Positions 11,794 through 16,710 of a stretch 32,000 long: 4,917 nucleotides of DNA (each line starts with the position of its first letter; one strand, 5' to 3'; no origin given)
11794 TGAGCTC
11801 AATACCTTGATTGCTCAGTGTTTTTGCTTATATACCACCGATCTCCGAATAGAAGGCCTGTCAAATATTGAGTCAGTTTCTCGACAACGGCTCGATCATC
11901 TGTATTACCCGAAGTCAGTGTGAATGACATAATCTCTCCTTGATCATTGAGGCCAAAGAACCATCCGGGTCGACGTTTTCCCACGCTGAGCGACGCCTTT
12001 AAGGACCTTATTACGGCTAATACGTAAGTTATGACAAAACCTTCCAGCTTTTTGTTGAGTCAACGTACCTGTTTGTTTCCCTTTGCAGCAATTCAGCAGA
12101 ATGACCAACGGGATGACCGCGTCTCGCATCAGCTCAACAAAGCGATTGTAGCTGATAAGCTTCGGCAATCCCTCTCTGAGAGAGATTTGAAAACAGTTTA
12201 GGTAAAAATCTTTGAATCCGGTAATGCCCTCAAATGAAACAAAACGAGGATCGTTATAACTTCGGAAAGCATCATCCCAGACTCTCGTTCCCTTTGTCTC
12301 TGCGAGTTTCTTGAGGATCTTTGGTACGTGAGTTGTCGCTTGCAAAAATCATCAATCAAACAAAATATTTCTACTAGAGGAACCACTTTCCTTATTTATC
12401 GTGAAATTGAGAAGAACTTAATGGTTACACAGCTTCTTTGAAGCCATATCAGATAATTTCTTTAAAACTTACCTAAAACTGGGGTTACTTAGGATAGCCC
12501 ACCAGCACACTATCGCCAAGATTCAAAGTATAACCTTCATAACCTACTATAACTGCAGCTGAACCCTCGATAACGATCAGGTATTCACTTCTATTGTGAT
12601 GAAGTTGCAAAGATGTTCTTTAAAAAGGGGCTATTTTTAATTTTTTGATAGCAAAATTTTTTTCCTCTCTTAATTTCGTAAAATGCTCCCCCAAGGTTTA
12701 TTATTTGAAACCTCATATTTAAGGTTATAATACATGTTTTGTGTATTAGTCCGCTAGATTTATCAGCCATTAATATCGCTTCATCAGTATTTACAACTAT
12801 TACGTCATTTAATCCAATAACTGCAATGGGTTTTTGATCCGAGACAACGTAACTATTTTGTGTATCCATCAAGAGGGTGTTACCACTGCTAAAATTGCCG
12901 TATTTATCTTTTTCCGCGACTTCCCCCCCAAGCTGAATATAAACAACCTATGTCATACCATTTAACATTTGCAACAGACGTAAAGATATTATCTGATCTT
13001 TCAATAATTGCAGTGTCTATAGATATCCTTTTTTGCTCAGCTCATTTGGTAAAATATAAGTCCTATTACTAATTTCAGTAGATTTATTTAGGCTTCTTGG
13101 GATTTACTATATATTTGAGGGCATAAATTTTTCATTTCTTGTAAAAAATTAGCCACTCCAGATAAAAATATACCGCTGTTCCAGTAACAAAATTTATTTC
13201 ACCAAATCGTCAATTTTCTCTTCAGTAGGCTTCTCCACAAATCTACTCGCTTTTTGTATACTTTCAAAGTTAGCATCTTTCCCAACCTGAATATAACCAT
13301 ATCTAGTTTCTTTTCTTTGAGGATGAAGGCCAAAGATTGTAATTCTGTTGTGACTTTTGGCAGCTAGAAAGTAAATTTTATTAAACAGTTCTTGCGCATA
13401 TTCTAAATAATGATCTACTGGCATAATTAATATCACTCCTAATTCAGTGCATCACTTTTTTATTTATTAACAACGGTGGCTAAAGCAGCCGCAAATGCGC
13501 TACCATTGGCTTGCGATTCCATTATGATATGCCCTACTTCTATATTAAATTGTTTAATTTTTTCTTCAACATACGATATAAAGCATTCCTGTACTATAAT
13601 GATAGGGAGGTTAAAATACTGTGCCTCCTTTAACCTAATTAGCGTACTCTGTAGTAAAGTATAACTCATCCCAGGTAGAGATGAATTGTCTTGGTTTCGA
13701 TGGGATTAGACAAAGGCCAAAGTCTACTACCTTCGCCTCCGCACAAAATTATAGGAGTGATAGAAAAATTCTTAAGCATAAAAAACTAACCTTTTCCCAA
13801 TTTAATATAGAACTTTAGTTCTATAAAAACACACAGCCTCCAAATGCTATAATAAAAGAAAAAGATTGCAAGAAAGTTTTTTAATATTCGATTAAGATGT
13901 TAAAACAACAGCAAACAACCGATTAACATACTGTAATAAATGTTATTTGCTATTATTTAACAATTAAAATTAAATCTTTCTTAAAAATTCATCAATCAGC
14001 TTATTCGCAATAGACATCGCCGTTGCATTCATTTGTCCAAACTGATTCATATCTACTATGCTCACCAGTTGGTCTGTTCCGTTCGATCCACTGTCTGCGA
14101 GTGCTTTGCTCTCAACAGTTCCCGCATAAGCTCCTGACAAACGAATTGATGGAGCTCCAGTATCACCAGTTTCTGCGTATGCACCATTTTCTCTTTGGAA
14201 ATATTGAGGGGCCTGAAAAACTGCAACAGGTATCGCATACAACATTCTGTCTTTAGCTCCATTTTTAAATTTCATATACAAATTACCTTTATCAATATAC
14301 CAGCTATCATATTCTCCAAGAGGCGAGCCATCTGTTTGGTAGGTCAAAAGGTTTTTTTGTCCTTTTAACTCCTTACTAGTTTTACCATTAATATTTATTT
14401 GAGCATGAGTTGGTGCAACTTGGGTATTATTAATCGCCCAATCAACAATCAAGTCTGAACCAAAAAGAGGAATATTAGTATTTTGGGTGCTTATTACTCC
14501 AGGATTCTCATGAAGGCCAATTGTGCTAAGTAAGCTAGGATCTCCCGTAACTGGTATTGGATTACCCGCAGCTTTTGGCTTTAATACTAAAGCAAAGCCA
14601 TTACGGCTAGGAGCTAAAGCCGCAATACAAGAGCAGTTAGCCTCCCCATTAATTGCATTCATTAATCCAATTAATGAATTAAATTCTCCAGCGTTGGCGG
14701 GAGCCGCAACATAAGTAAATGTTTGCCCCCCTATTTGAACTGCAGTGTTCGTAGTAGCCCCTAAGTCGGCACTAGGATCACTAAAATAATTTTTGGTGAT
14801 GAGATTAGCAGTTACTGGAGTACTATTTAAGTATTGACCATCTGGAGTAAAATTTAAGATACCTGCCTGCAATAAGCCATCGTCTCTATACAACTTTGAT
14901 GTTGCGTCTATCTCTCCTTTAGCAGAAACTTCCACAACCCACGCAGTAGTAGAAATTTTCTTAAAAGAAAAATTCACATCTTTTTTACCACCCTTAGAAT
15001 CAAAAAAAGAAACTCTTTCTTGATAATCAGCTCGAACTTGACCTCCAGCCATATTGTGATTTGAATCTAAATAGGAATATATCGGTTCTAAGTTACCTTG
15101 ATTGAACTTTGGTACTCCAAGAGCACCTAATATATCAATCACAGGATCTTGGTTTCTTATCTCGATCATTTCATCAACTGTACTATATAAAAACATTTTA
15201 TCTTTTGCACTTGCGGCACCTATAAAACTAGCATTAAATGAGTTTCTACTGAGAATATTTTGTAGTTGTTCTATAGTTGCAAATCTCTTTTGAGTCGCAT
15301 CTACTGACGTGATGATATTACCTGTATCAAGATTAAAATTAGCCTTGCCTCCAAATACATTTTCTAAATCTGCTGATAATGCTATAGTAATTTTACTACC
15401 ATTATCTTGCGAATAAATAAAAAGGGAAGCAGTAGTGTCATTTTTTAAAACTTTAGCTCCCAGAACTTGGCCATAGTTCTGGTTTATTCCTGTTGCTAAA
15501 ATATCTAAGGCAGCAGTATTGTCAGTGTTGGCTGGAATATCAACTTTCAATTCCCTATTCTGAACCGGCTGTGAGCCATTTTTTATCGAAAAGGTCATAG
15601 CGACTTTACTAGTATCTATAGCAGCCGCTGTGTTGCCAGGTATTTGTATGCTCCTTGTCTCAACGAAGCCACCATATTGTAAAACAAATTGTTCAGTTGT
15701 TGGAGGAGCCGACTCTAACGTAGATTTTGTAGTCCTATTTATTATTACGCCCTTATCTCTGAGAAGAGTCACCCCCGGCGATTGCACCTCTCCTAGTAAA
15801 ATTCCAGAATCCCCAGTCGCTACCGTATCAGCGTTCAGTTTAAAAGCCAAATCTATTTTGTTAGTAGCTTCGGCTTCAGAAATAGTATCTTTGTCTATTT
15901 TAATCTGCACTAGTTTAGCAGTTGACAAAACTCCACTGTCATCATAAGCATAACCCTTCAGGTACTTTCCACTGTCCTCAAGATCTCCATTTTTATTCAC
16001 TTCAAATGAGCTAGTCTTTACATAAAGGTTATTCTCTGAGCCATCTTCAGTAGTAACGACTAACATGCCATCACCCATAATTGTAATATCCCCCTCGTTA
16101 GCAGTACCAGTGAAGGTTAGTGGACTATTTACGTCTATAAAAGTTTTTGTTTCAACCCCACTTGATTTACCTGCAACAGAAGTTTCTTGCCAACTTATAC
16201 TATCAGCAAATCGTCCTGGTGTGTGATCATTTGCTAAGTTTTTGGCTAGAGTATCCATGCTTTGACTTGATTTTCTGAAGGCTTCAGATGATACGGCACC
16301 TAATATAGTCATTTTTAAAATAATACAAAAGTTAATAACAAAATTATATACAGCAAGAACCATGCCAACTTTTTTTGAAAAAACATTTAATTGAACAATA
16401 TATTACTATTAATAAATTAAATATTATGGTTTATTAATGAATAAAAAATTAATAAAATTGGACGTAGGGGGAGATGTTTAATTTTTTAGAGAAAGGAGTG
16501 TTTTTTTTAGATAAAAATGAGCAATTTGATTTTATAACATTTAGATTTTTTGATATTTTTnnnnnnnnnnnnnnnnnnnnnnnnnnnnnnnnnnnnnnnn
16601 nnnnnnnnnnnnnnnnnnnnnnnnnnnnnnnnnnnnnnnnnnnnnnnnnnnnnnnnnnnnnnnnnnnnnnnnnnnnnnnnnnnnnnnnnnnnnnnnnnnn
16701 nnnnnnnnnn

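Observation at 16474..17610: Intact but catalytically eroded glutamine-synthetase homologue (candidate GS-derived pseudoenzyme)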

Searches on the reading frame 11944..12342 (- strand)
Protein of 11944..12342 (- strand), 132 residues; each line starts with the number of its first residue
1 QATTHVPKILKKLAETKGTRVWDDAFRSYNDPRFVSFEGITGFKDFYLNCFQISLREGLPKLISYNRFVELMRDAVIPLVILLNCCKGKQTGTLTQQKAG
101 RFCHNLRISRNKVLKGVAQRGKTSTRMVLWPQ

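Call 17: search_protein_families(library=pfam, proteins=[window:11944-12342:-], max_evalue=0.01)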
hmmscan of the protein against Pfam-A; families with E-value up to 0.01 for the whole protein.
window:11944-12342:- (132 aa): 1 family
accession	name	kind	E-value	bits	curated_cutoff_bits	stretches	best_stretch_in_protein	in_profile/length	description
PF13612.12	DDE_Tnp_1_3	-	2e-05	25.1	27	1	101-125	16-40/155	Transposase DDE domain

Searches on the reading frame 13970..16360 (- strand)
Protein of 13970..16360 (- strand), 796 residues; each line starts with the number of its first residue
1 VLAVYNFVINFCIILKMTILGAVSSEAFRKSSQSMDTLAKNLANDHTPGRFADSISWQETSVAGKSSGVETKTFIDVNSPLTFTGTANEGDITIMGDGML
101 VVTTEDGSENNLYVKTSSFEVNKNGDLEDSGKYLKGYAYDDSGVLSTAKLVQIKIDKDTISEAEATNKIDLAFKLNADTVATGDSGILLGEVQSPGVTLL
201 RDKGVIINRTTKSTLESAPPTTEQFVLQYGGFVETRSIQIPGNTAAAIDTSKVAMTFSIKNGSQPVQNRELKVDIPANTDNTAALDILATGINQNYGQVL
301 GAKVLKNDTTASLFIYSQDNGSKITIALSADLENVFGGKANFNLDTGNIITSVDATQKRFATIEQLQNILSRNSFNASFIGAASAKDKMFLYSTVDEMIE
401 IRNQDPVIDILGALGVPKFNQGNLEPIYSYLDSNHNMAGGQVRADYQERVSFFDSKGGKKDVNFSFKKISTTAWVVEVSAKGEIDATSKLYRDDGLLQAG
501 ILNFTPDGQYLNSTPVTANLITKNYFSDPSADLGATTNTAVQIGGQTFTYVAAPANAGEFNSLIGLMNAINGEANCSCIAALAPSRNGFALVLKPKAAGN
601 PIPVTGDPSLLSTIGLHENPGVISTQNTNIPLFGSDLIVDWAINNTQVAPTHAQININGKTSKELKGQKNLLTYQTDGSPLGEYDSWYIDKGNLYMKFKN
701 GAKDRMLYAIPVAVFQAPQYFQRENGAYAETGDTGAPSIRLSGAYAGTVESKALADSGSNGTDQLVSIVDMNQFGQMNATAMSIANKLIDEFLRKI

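Call 17: search_protein_families(library=pfam, proteins=[window:13970-16360:-], max_evalue=0.01)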
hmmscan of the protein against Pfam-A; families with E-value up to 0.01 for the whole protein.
window:13970-16360:- (796 aa): 2 families
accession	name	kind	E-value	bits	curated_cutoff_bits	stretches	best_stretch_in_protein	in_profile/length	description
PF07559.19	FlgE_D2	-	5.2e-05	24.2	22.7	1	445-539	21-116/142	Flagellar basal body protein FlaE D2 domain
PF22692.1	LlgE_F_G_D1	-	8.5e-05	23.1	27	1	94-159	2-51/64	Flagellar hook protein FlgE/F/G D1 domain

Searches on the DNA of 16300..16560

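Call 87: search_rna_families(source=window, start=16300, end=16560, threshold=evalue, max_evalue=10)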
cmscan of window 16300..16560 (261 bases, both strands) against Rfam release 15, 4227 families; matches with E-value up to 10: 2.
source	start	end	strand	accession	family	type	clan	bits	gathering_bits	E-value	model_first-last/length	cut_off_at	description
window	16303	16378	+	RF02414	rli60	Gene; sRNA;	-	18.6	60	4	1-191/191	no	Listeria sRNA rli60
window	16482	16507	+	RF00480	HIV_FE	Cis-reg; frameshift_element;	-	16.4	45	7.1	1-52/52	no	HIV Ribosomal frameshift signal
